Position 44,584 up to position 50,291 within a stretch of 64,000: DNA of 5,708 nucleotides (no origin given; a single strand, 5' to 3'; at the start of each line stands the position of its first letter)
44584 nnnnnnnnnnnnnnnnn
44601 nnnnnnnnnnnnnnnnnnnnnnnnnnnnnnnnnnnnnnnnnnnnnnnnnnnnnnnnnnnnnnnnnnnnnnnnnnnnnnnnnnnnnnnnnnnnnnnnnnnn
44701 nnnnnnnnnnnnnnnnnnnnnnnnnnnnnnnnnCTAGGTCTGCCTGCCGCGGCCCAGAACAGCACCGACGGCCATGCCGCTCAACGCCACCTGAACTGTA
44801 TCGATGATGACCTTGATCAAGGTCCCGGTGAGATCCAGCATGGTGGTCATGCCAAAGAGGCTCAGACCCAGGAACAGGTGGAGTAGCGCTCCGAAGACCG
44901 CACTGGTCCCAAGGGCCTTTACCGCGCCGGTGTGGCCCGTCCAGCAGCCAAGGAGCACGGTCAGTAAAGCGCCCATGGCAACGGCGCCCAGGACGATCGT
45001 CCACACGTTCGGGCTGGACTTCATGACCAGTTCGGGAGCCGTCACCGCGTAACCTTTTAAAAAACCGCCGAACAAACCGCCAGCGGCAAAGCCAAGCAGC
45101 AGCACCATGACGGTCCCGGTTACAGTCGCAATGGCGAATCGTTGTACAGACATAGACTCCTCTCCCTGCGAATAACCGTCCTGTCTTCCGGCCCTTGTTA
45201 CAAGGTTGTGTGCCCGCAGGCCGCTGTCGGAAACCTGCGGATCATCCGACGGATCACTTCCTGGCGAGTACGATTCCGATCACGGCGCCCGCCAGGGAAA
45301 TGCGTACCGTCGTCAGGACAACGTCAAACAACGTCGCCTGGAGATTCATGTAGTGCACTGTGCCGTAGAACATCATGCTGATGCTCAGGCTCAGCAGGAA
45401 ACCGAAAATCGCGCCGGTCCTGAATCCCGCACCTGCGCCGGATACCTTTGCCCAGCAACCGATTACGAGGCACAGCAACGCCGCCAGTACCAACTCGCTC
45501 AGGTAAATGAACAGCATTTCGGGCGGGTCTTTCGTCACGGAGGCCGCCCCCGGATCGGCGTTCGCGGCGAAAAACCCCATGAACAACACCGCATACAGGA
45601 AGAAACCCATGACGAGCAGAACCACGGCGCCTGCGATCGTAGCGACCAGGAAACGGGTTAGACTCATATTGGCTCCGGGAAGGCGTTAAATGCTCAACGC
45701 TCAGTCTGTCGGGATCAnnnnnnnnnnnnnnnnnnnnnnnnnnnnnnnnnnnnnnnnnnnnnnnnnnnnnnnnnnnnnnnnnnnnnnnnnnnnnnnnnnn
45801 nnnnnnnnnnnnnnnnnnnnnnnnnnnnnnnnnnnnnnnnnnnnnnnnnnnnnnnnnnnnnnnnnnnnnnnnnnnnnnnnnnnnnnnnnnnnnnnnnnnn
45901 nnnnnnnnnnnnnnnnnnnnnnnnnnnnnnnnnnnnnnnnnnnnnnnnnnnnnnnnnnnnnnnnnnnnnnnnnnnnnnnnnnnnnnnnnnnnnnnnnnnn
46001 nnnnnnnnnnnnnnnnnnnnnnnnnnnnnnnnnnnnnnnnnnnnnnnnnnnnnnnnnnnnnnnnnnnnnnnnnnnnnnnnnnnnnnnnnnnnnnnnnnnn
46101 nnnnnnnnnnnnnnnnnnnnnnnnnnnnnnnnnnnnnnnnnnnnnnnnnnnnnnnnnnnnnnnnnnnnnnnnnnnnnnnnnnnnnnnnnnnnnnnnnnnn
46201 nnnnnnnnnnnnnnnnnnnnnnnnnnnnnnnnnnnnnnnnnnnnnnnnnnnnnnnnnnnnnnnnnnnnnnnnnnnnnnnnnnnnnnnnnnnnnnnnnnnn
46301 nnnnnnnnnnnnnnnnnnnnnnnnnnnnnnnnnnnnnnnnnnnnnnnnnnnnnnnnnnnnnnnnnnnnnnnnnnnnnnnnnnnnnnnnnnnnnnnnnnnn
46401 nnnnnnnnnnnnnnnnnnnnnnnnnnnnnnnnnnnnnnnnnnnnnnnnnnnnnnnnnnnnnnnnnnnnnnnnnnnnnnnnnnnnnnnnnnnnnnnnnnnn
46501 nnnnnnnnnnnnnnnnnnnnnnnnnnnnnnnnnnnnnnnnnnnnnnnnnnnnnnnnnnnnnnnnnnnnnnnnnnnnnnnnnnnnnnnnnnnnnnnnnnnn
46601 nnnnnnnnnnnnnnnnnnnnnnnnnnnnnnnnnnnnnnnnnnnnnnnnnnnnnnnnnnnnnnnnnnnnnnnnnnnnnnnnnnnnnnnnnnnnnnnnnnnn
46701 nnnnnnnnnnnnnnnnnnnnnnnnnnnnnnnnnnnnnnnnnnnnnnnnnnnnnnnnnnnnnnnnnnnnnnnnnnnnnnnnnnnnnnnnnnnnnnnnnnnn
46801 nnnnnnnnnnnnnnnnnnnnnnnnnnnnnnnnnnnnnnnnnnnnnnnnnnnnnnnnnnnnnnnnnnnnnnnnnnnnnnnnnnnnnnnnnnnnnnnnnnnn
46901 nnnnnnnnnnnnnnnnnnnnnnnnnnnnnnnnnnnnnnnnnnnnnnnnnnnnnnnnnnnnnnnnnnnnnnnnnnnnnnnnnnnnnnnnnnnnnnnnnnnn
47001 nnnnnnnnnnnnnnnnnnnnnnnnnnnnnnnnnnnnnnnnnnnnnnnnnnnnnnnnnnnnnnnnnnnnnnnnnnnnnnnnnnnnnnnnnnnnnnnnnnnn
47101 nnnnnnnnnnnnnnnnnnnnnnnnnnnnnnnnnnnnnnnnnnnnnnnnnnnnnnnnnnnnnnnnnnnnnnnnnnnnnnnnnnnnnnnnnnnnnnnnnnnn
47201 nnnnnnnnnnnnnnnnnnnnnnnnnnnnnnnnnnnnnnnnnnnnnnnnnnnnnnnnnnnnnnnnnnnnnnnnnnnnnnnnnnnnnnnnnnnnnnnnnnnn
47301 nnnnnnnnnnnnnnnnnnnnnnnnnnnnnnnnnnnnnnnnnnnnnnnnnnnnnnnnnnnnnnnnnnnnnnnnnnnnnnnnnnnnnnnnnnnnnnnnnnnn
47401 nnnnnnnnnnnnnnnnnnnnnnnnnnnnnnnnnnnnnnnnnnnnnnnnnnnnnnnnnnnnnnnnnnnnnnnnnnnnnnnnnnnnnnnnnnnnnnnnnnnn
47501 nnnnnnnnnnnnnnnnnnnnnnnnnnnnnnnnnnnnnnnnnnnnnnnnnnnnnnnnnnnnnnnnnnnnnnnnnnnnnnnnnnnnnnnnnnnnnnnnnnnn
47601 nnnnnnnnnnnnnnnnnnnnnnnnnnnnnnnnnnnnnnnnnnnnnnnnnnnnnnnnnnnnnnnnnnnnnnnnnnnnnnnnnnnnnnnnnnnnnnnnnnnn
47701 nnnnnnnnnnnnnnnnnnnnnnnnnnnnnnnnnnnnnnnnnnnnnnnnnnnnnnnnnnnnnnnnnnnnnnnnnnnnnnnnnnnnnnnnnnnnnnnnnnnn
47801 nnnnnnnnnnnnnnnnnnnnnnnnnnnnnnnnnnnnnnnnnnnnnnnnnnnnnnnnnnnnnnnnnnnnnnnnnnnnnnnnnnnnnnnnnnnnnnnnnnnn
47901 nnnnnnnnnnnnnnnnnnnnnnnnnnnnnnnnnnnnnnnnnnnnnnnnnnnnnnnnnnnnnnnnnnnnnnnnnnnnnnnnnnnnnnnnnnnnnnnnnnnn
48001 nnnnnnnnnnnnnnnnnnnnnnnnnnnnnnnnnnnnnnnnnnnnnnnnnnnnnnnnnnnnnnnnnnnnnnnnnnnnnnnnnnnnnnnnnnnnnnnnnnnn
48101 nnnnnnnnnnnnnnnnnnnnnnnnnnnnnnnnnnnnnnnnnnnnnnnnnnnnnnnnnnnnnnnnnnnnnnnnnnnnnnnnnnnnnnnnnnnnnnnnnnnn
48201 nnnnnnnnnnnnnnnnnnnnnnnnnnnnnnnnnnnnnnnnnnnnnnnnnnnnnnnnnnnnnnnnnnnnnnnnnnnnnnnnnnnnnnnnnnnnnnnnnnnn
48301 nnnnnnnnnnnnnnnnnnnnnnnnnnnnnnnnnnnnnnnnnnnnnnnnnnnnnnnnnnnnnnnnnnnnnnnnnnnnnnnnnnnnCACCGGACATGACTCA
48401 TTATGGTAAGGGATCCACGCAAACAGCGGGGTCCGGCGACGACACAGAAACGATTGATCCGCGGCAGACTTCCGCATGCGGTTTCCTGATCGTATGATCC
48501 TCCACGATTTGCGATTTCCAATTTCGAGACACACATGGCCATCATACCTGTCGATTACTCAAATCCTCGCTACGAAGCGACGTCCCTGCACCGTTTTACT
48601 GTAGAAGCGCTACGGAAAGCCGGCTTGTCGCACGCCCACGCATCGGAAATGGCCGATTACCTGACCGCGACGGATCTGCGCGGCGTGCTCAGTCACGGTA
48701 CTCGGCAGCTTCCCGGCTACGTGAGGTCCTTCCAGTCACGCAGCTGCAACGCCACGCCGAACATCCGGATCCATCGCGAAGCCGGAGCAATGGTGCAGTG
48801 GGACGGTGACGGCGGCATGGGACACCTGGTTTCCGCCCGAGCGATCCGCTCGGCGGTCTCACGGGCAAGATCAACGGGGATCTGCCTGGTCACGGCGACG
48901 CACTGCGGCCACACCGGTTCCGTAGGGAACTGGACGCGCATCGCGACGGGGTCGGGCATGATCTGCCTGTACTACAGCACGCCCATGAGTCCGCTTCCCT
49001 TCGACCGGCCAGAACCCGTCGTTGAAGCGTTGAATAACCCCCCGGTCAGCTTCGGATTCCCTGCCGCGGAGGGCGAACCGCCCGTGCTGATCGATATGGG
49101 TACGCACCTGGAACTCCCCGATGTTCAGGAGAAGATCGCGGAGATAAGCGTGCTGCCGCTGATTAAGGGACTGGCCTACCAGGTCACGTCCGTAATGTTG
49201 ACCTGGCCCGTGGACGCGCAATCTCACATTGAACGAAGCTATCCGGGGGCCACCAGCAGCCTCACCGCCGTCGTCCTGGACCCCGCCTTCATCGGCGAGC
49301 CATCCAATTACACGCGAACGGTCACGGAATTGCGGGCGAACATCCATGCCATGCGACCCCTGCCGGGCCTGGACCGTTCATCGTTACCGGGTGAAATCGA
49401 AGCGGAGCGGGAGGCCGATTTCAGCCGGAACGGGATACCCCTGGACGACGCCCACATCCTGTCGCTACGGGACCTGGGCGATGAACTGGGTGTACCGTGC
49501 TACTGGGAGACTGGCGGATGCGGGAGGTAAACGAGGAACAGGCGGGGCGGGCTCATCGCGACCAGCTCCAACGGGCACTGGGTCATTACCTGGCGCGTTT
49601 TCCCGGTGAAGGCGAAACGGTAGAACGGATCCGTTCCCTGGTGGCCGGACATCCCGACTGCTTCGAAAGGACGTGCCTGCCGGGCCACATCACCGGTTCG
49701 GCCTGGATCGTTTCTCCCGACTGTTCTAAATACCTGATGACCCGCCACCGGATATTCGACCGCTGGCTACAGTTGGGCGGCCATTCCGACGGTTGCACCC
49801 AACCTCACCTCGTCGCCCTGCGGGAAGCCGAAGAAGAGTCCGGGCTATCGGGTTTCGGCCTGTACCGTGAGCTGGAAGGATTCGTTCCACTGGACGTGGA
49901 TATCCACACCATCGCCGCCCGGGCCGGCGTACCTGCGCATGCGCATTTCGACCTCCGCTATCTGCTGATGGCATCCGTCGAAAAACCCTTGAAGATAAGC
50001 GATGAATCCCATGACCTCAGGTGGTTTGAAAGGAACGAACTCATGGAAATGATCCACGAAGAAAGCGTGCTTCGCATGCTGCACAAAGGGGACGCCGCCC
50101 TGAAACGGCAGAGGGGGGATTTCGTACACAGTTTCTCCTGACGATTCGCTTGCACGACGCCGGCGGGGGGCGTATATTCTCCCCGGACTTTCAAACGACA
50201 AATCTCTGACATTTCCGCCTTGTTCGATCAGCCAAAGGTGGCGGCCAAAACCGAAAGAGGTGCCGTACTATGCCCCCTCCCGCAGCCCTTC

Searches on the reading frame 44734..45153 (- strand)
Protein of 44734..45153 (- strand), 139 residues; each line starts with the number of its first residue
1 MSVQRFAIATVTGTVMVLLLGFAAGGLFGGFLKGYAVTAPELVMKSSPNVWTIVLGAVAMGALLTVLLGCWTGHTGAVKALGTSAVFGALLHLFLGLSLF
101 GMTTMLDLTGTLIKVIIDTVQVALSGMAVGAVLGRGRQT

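Call 11: search_protein_families(library=pfam, proteins=[window:44734-45153:-], max_evalue=0.001)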
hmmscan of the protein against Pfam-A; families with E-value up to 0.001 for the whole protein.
window:44734-45153:- (139 aa): 0 families

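Call 18: search_protein_families(library=pfam, proteins=[window:44734-45153:-], max_evalue=10)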
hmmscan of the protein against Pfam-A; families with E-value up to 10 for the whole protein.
window:44734-45153:- (139 aa): 0 families

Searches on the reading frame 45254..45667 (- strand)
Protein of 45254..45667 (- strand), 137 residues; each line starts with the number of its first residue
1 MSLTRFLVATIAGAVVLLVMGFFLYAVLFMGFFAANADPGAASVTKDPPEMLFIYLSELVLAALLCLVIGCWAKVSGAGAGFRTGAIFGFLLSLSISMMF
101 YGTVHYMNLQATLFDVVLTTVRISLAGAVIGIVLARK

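Call 11: search_protein_families(library=pfam, proteins=[window:45254-45667:-], max_evalue=0.001)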
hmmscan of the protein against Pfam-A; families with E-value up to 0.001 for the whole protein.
window:45254-45667:- (137 aa): 0 families

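Call 18: search_protein_families(library=pfam, proteins=[window:45254-45667:-], max_evalue=10)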
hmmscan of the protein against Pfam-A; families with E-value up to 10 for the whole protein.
window:45254-45667:- (137 aa): 2 families
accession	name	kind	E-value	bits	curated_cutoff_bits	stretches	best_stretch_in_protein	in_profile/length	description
PF19300.4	BPD_transp_1_N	-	0.017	15.7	23.8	1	4-47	2-42/114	Binding-prot-dependent transport system membrane comp, N-term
PF23494.1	bPH_10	-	3.4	7.5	27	1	67-135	11-78/151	YqeB-like bacterial PH domain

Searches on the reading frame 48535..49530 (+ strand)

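Call 11: search_protein_families(library=pfam, proteins=[window:48535-49530:+], max_evalue=0.001)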
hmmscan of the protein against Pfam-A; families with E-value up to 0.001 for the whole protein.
window:48535-49530:+ (331 aa): 1 family
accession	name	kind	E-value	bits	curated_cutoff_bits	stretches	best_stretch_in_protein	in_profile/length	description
PF02615.19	Ldh_2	-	2.7e-52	178.4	38.8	2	15-190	3-175/333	Malate/L-lactate dehydrogenase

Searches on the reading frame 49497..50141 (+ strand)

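Call 11: search_protein_families(library=pfam, proteins=[window:49497-50141:+], max_evalue=0.001)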
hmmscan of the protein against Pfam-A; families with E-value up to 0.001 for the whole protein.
window:49497-50141:+ (214 aa): 1 family
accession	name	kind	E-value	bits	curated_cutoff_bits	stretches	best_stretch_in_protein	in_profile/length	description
PF00293.34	NUDIX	-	7.4e-05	23.2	21.1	1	78-184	16-120/134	NUDIX domain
